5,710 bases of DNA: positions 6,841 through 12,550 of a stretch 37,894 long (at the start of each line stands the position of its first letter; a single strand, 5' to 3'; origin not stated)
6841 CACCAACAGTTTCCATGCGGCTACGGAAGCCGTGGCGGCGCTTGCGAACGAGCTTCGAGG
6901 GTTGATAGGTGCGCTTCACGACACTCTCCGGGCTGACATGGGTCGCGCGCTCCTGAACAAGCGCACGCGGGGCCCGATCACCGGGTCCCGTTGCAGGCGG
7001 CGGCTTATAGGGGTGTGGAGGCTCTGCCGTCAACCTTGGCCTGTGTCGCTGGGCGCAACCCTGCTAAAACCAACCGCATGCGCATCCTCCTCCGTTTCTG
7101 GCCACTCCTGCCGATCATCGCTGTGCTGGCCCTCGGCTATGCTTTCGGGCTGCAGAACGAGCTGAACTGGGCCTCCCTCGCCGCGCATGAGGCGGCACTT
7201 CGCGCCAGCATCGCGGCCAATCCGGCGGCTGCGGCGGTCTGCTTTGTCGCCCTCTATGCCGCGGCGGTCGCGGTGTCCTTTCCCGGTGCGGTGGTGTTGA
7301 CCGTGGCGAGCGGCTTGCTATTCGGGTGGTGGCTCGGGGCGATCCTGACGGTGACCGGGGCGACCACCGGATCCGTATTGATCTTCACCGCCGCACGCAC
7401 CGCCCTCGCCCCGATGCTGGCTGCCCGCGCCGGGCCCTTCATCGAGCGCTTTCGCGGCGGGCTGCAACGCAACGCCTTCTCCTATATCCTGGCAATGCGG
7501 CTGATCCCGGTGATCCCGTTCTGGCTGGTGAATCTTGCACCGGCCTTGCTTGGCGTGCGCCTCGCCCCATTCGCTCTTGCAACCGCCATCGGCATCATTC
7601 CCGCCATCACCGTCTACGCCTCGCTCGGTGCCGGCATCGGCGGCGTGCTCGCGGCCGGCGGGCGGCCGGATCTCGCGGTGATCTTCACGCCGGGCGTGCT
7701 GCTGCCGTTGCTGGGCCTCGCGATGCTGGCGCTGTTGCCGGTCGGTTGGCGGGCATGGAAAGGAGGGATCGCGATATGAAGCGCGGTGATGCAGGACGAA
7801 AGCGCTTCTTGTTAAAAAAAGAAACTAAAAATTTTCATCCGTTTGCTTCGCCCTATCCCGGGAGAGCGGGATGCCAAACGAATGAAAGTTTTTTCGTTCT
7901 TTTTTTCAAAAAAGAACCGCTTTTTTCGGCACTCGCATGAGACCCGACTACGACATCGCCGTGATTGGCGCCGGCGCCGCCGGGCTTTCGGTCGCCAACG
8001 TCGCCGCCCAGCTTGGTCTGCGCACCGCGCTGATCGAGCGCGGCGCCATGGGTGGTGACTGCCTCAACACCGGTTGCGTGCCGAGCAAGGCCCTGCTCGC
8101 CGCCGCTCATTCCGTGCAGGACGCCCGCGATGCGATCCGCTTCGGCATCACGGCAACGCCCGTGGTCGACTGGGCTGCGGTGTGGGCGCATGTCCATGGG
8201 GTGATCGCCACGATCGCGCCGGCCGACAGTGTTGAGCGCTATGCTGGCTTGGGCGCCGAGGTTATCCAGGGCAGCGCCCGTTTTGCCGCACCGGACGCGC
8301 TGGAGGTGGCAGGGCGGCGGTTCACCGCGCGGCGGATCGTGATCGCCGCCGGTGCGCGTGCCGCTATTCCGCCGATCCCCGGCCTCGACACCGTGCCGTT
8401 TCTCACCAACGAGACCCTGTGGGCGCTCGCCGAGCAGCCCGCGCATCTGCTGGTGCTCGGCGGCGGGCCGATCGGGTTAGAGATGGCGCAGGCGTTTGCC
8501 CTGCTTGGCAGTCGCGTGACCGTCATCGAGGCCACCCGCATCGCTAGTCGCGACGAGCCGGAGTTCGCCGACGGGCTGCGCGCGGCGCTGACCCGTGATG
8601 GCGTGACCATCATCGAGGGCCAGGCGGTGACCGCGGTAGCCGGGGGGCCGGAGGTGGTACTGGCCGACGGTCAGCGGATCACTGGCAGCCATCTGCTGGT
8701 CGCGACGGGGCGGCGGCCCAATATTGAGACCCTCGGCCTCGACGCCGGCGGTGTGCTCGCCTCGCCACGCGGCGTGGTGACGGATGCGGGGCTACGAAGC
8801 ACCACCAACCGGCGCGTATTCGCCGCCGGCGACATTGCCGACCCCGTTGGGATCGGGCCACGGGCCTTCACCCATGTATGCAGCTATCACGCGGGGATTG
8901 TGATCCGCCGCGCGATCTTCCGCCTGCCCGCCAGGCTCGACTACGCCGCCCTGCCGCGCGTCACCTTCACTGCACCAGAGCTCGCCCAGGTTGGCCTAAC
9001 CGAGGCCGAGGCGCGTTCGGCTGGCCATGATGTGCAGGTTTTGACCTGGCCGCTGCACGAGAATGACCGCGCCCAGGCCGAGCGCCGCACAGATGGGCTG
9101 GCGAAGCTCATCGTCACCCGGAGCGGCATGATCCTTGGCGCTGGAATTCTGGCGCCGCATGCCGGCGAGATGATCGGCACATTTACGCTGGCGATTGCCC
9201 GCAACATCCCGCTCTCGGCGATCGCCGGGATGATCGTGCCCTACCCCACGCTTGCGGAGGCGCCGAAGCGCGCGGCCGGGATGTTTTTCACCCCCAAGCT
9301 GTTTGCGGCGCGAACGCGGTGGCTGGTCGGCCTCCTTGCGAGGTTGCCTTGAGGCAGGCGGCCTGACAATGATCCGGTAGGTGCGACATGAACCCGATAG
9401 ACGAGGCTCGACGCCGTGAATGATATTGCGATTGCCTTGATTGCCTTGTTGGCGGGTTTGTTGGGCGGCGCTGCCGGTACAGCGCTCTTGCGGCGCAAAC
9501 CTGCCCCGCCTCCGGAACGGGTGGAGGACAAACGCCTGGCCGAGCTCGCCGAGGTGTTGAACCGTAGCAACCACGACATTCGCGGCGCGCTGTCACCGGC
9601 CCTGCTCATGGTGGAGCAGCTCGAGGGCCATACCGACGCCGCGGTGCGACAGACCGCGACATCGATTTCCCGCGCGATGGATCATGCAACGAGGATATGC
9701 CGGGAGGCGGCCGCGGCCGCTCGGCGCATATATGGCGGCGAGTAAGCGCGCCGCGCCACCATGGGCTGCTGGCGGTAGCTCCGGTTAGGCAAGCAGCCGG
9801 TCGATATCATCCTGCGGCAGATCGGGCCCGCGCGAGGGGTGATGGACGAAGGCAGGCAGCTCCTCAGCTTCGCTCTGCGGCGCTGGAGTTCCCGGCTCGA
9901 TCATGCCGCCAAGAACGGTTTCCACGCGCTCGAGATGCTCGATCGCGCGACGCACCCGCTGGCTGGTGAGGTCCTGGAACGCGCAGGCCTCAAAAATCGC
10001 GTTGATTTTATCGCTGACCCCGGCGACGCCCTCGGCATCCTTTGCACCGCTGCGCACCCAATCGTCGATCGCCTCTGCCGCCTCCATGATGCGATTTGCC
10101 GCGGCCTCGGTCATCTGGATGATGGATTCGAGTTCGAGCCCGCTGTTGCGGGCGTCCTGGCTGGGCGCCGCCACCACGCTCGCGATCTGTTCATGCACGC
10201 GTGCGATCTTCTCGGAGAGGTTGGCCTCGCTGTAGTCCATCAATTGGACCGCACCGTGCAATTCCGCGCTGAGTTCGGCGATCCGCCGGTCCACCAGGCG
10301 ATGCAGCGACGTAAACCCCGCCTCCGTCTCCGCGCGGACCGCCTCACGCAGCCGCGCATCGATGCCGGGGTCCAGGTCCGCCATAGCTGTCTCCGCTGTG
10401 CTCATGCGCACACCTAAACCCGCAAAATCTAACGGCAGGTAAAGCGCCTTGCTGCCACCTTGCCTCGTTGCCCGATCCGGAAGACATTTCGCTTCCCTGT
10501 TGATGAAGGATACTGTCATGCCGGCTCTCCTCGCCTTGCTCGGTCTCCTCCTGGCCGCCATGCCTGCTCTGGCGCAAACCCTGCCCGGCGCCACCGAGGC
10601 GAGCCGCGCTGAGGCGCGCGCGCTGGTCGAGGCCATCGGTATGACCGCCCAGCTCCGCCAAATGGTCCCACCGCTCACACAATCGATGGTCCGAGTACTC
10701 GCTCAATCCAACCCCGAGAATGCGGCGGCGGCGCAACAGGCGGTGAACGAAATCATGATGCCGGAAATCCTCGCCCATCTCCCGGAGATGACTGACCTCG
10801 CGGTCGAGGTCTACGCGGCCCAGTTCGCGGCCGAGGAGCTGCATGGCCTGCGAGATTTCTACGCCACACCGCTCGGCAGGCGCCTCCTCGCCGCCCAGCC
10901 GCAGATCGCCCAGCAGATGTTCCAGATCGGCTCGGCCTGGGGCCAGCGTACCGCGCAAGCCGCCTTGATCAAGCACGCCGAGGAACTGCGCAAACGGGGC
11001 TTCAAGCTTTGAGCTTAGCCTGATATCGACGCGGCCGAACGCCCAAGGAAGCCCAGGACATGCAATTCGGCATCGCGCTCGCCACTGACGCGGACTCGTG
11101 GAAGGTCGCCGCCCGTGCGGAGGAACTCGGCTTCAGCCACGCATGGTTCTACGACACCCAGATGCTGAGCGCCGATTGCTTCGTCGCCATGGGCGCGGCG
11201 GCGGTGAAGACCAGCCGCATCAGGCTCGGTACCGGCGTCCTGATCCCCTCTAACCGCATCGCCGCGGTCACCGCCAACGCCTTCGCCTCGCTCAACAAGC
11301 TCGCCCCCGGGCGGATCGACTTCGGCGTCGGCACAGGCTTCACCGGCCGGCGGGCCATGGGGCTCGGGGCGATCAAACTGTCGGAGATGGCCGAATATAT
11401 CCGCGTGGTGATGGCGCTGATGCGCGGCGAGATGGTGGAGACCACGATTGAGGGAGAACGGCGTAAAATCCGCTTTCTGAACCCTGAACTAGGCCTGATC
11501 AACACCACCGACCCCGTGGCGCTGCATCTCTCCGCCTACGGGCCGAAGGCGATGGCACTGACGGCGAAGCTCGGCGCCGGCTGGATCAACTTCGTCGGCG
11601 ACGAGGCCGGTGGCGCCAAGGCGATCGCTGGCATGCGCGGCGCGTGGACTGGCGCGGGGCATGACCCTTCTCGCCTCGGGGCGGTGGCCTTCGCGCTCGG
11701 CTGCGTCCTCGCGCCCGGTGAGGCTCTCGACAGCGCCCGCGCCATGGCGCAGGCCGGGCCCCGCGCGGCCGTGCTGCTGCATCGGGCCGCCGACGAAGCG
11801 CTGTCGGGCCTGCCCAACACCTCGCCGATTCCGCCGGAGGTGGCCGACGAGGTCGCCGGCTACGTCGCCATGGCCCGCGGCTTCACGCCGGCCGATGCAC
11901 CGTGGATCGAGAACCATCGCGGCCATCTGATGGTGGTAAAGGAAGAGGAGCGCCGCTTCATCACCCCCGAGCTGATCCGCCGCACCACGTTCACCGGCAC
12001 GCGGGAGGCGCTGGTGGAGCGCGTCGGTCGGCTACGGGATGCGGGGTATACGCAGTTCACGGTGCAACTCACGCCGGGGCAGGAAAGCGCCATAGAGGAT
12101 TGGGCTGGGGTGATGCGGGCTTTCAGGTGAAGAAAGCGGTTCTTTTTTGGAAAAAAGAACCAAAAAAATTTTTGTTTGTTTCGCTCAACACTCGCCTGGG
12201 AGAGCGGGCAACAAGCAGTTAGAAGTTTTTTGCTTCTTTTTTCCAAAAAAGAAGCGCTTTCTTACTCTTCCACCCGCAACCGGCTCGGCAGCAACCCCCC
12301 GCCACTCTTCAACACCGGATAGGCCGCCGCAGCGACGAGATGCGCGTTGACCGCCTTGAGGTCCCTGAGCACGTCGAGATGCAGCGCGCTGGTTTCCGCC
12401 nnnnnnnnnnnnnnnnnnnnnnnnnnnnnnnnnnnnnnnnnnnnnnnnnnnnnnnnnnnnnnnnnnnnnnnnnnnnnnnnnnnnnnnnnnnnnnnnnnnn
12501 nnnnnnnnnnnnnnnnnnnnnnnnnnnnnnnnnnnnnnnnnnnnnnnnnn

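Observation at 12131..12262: Dispersed ~130-bp AT-rich nested-palindrome element: 4 full copies plus 1 solo arm in 38 kb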

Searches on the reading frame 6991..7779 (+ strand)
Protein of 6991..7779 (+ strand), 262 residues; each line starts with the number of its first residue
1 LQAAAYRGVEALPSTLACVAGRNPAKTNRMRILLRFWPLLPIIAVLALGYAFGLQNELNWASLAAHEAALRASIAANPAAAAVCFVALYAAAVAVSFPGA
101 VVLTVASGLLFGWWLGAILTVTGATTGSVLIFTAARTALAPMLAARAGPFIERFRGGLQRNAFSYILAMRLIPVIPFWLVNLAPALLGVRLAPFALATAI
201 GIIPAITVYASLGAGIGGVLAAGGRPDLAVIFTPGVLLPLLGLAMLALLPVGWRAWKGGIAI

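Call 19: search_protein_families(library=pfam, proteins=[window:6991-7779:+])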
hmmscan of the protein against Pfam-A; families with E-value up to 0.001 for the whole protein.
window:6991-7779:+ (262 aa): 1 family
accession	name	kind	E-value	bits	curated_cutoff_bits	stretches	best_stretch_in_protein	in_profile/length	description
PF09335.16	VTT_dom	-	7.9e-21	75.2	33.9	1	100-214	3-122/123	VTT domain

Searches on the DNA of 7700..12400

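Call 11: search_rna_families(source=window, start=7700, end=12400, threshold=evalue, max_evalue=1)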
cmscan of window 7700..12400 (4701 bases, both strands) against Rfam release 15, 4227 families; matches with E-value up to 1: 5.
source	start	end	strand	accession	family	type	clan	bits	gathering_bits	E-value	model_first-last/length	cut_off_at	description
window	12126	12270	+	RF03940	MIR9563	Gene; miRNA;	-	41.3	90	1e-05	1-127/127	no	MIR9563 microRNA precursor family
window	12132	12261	-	RF03208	mir-1781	Gene; miRNA;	-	35.6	68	0.00026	1-86/86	no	mir-1781 microRNA precursor family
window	12112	12278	-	RF04118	MIR9481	Gene; miRNA;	-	26.5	130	0.021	1-135/135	no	MIR9481 microRNA precursor family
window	12154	12243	+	RF04344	Plastid-psbA-3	Cis-reg;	CL00153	23.6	48.4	0.54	1-57/57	no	Plastid-psbA-3 3UTR RNA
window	7740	7945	+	RF02409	snoR125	Gene; snRNA; snoRNA; CD-box;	-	18.4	100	0.62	1-200/200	no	Small nucleolar RNA snoR125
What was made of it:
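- On Rfam RNA families: Only sub-threshold matches to microRNA-precursor hairpin models (call 11).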

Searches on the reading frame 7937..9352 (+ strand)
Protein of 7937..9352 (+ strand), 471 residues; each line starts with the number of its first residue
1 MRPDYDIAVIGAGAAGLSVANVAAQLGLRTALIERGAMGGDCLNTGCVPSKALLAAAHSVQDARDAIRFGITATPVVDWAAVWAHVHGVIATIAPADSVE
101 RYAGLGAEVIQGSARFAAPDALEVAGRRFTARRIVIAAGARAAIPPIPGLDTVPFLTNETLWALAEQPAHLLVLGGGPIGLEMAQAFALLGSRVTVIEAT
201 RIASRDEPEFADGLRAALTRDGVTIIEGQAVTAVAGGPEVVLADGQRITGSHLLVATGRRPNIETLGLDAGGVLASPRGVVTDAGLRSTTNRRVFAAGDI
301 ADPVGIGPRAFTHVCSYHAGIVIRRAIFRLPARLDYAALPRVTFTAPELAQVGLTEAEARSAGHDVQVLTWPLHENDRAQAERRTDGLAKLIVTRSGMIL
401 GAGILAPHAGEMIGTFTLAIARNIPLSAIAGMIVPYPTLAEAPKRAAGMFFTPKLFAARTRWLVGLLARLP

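Call 19: search_protein_families(library=pfam, proteins=[window:7937-9352:+])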
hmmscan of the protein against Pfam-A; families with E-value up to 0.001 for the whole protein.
window:7937-9352:+ (471 aa): 16 families
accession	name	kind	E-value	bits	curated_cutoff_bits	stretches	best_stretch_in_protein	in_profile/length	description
PF07992.20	Pyr_redox_2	-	1.4e-56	192.5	26.1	1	5-301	1-277/291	Pyridine nucleotide-disulphide oxidoreductase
PF02852.28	Pyr_redox_dim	-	3.5e-28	98.4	25.3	1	340-446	2-109/110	Pyridine nucleotide-disulphide oxidoreductase, dimerisation domain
PF00070.33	Pyr_redox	-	1.9e-16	60.7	22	1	170-239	1-71/82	Pyridine nucleotide-disulphide oxidoreductase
PF13738.12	Pyr_redox_3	-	3.6e-10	40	30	1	127-298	121-305/305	Pyridine nucleotide-disulphide oxidoreductase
PF01266.30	DAO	-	9.5e-09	35.7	27.9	1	6-39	1-35/353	FAD dependent oxidoreductase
PF03486.20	HI0933_like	-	4.7e-07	29.9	50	0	6-38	2-34/244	HI0933-like protein Rossmann domain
PF01134.28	GIDA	-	6e-07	29.3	22.1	1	6-64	1-57/391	Glucose inhibited division protein A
PF01262.27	AlaDh_PNT_C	-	5.2e-06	26.5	23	0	167-200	27-60/214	Alanine dehydrogenase/PNT, C-terminal domain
PF01494.25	FAD_binding_3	-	5.3e-06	26.3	22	0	5-36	2-33/349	FAD binding domain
PF13450.12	NAD_binding_8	-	8.3e-06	26.4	21.9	0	9-42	1-35/68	NAD(P)-binding Rossmann-like domain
PF01946.23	Thi4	-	1.6e-05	24.7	26.2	1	5-48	18-63/235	Thi4 family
PF02737.24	3HCDH_N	-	1.9e-05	25.1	22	0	7-35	2-30/180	3-hydroxyacyl-CoA dehydrogenase, NAD binding domain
PF13478.12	XdhC_C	-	7.9e-05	23.6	29.7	0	171-212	1-41/125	XdhC Rossmann domain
PF05834.18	Lycopene_cycl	-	0.0001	21.9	23.4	0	6-36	1-33/380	Lycopene cyclase protein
PF12831.13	FAD_oxidored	-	0.00027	20.8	27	0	6-41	1-37/416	FAD dependent oxidoreductase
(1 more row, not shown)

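Call 35: find_homologous_proteins(query=window:7937-9352:+, max_evalue=1e-100)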
Query window:7937-9352:+ (471 aa): 7781 proteins with E <= 1e-100 among 8000 candidates; the best 120 are listed.
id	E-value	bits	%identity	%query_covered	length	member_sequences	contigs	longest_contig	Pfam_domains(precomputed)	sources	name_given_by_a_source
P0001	5.7e-298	1006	100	100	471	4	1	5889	PF13450.13,PF07992.21,PF00070.34,PF03486.21,PF01134.29,PF01494.26,PF01946.24,PF01266.31,PF02852.29,PF13738.13,PF01262.28,PF02737.25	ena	-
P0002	1.5e-263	893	89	100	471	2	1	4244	PF01946.24,PF01266.31,PF13450.13,PF02852.29,PF07992.21,PF00070.34,PF13738.13,PF03486.21,PF01262.28,PF01134.29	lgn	-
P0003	6.9e-259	877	87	100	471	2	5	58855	PF01946.24,PF01266.31,PF13450.13,PF02852.29,PF07992.21,PF00070.34,PF13738.13,PF03486.21,PF01134.29,PF01494.26,PF02737.25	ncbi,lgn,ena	-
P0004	2.5e-240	816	80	100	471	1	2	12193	PF01946.24,PF01266.31,PF13450.13,PF02852.29,PF07992.21,PF00070.34,PF13738.13,PF03486.21,PF01262.28,PF01134.29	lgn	-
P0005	4.1e-226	769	78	99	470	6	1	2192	PF13450.13,PF13478.13,PF07992.21,PF00070.34,PF03486.21,PF05834.19,PF01134.29,PF01494.26,PF01946.24,PF01266.31,PF02852.29,PF13738.13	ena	-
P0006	1.5e-224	764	77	100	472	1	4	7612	PF01266.31,PF02852.29,PF07992.21,PF00070.34,PF13738.13,PF03486.21,PF01262.28,PF01134.29,PF02737.25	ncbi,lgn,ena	-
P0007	3.4e-217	740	75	99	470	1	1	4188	PF01266.31,PF13450.13,PF02852.29,PF07992.21,PF00070.34,PF13738.13,PF03486.21,PF01134.29,PF02737.25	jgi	jgi:pyruvate/2-oxoglutarate dehydrogenase complex dihydrolipoamide dehydrogenase (E3) component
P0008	3.0e-214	730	74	99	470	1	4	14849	PF01266.31,PF13450.13,PF02852.29,PF07992.21,PF00070.34,PF13738.13,PF03486.21,PF01262.28,PF01134.29,PF02737.25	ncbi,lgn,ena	-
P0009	3.3e-213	727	74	99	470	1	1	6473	PF01266.31,PF13450.13,PF02852.29,PF07992.21,PF00070.34,PF13738.13,PF03486.21,PF01262.28,PF01134.29,PF02737.25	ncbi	-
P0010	7.6e-213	726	74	100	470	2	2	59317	PF01266.31,PF13450.13,PF02852.29,PF07992.21,PF00070.34,PF13738.13,PF03486.21,PF01134.29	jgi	-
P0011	8.3e-213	726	74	99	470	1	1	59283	PF01266.31,PF13450.13,PF02852.29,PF07992.21,PF00070.34,PF13738.13,PF03486.21,PF01134.29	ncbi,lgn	-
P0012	4.4e-212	723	74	97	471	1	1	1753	PF01266.31,PF13450.13,PF13478.13,PF02852.29,PF07992.21,PF00070.34,PF13738.13,PF03486.21,PF01262.28,PF01134.29,PF01494.26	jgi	jgi:pyruvate/2-oxoglutarate dehydrogenase complex dihydrolipoamide dehydrogenase (E3) component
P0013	5.0e-210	716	74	100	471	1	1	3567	PF01266.31,PF13450.13,PF02852.29,PF07992.21,PF00070.34,PF13738.13,PF03486.21,PF01262.28,PF01134.29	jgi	jgi:pyruvate/2-oxoglutarate dehydrogenase complex dihydrolipoamide dehydrogenase (E3) component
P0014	6.2e-210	716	72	100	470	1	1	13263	PF01946.24,PF01266.31,PF13450.13,PF02852.29,PF07992.21,PF00070.34,PF13738.13,PF03486.21,PF01134.29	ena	-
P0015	7.5e-210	716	72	99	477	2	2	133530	PF13450.13,PF02852.29,PF07992.21,PF00070.34,PF13738.13,PF03486.21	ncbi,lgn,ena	-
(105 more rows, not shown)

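Call 36: find_encoding_contigs(protein=P0003, flank=10000, max_places=5)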
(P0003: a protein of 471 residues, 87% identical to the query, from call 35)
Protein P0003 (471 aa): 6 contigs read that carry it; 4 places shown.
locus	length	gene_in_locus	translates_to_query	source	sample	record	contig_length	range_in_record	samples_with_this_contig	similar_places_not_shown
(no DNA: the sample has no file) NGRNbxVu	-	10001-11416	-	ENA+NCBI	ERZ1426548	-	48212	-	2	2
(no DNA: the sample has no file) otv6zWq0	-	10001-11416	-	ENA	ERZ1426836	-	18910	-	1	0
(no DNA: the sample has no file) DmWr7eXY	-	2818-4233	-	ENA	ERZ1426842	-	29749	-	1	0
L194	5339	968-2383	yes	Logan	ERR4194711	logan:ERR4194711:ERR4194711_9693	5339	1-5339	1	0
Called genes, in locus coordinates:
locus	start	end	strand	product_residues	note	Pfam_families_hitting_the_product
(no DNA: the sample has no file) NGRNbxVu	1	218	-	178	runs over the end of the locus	PF11233:DUF3035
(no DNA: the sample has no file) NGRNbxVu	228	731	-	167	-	PF01252:Peptidase_A8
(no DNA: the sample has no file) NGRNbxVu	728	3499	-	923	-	PF00133:tRNA-synt_1, PF09334:tRNA-synt_1g, PF08264:Anticodon_1, PF06827:zf-FPG_IleRS (weak)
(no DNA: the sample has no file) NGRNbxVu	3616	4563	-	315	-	PF06574:FAD_syn, PF01687:Flavokinase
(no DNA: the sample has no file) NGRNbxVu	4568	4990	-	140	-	PF01575:MaoC_dehydratas, PF13452:FAS1_DH_region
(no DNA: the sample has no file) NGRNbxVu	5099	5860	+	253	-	-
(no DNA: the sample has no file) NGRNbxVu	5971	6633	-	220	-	PF03193:RsgA_GTPase (faint), PF00009:GTP_EFTU (faint), PF00350:Dynamin_N (faint), PF01926:MMR_HSR1, PF02421:FeoB_N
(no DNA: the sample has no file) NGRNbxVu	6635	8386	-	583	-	PF14849:YidC_periplas, PF02096:60KD_IMP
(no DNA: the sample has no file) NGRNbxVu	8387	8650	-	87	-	PF01809:YidD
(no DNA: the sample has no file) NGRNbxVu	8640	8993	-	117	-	PF00825:Ribonuclease_P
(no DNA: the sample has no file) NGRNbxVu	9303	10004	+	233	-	PF09335:VTT_dom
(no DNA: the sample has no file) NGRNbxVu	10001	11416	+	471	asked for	PF01134:GIDA (weak), PF01266:DAO (weak), PF01494:FAD_binding_3 (faint), PF01946:Thi4 (faint), PF02737:3HCDH_N (faint), PF07992:Pyr_redox_2, PF00070:Pyr_redox, PF02852:Pyr_redox_dim, +3 more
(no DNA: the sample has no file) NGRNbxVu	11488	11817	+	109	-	-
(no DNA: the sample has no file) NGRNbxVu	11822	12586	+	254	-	PF13489:Methyltransf_23, PF13847:Methyltransf_31, PF08241:Methyltransf_11, PF08242:Methyltransf_12, PF13649:Methyltransf_25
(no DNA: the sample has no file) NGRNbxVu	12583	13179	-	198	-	PF04344:CheZ (faint)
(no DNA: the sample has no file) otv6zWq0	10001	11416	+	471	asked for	PF01134:GIDA (weak), PF01266:DAO (weak), PF01494:FAD_binding_3 (faint), PF01946:Thi4 (faint), PF02737:3HCDH_N (faint), PF07992:Pyr_redox_2, PF00070:Pyr_redox, PF02852:Pyr_redox_dim, +3 more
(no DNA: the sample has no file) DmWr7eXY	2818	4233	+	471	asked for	PF01134:GIDA (weak), PF01266:DAO (weak), PF01494:FAD_binding_3 (faint), PF01946:Thi4 (faint), PF02737:3HCDH_N (faint), PF07992:Pyr_redox_2, PF00070:Pyr_redox, PF02852:Pyr_redox_dim, +3 more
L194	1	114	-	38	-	?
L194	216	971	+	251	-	PF09335:VTT_dom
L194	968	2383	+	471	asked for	PF01134:GIDA (weak), PF01266:DAO (weak), PF01494:FAD_binding_3 (faint), PF01946:Thi4 (faint), PF02737:3HCDH_N (faint), PF07992:Pyr_redox_2, PF00070:Pyr_redox, PF02852:Pyr_redox_dim, +3 more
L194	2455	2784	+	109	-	-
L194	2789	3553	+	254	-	PF13489:Methyltransf_23, PF13847:Methyltransf_31, PF08241:Methyltransf_11, PF08242:Methyltransf_12, PF13649:Methyltransf_25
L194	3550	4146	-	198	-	PF04344:CheZ (faint)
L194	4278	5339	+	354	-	?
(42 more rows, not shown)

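Call 37: find_encoding_contigs(protein=P0002, flank=10000, max_places=3)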
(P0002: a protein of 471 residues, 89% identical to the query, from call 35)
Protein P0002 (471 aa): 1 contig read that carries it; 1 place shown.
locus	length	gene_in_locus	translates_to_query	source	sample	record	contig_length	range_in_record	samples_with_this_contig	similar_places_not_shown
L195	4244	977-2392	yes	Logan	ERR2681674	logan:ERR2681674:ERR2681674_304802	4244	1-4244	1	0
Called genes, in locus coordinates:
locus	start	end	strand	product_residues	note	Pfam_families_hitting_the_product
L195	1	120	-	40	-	?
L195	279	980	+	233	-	PF09335:VTT_dom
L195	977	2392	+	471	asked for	PF01134:GIDA (weak), PF01262:AlaDh_PNT_C (faint), PF01266:DAO (faint), PF01946:Thi4 (faint), PF03486:HI0933_like (faint), PF07992:Pyr_redox_2, PF00070:Pyr_redox, PF02852:Pyr_redox_dim, +2 more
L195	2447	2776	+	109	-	-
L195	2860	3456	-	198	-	PF04344:CheZ (faint)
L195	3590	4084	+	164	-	PF09832:DUF2059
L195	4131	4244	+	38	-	?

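Call 38: find_encoding_contigs(protein=P0004, flank=10000, max_places=3)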
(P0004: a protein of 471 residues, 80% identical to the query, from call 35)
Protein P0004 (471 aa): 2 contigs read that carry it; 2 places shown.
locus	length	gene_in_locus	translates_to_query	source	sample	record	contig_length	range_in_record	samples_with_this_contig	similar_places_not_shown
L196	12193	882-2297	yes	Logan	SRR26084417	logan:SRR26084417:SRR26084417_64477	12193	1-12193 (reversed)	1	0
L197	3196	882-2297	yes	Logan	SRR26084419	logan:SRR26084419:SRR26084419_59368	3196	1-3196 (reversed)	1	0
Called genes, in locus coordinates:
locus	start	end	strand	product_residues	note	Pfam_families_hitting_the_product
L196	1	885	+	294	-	?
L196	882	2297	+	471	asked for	PF01134:GIDA (weak), PF01262:AlaDh_PNT_C (faint), PF01266:DAO (faint), PF01946:Thi4 (faint), PF03486:HI0933_like (faint), PF07992:Pyr_redox_2, PF00070:Pyr_redox, PF02852:Pyr_redox_dim, +2 more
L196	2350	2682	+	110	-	-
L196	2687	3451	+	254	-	PF13489:Methyltransf_23, PF05175:MTS (weak), PF13847:Methyltransf_31, PF08241:Methyltransf_11, PF08242:Methyltransf_12, PF13649:Methyltransf_25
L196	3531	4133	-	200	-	PF04344:CheZ (faint)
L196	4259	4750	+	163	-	PF09832:DUF2059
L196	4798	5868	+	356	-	PF00296:Bac_luciferase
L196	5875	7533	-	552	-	PF02690:Na_Pi_cotrans, PF01895:PhoU (faint)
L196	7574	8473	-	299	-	PF11004:Kdo_hydroxy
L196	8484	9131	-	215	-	-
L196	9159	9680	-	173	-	PF01292:Ni_hydr_CYTB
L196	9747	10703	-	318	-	PF02915:Rubrerythrin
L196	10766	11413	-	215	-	PF12900:Pyridox_ox_2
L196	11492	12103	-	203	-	PF02545:Maf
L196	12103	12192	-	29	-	?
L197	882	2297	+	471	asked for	PF01134:GIDA (weak), PF01262:AlaDh_PNT_C (faint), PF01266:DAO (faint), PF01946:Thi4 (faint), PF03486:HI0933_like (faint), PF07992:Pyr_redox_2, PF00070:Pyr_redox, PF02852:Pyr_redox_dim, +2 more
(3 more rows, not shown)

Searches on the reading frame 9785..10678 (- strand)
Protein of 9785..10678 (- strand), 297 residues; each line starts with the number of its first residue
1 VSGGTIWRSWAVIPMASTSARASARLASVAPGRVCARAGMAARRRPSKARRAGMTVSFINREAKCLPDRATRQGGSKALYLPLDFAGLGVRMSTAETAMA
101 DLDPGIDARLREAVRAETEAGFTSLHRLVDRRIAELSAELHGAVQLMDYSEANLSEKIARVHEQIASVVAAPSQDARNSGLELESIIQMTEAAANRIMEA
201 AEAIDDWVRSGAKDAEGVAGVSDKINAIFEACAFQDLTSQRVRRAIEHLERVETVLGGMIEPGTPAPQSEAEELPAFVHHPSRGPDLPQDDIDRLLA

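Call 78: search_protein_families(library=pfam, proteins=[window:9785-10678:-], max_evalue=0.00001)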
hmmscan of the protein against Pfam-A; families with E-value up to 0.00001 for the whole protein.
window:9785-10678:- (297 aa): 1 family
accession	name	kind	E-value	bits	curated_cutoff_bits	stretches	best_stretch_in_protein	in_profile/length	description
PF04344.18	CheZ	-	1.5e-07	31.9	30.7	0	220-271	113-164/203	Chemotaxis phosphatase, CheZ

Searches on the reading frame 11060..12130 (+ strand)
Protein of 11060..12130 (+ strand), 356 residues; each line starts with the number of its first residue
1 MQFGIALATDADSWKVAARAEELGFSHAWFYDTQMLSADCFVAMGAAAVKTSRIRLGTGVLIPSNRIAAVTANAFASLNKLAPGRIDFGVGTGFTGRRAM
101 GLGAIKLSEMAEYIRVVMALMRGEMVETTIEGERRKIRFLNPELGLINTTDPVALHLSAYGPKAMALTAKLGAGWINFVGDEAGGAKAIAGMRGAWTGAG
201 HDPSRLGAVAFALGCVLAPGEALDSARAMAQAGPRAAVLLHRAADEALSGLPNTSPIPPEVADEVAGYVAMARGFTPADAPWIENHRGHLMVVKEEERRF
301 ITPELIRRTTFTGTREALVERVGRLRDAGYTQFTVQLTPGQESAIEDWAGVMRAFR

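Call 19: search_protein_families(library=pfam, proteins=[window:11060-12130:+])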
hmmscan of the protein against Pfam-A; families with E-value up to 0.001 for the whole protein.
window:11060-12130:+ (356 aa): 1 family
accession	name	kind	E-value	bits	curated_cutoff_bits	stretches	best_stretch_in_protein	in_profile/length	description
PF00296.26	Bac_luciferase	-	2.4e-35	122.8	27.9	1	15-331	27-313/314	Luciferase-like monooxygenase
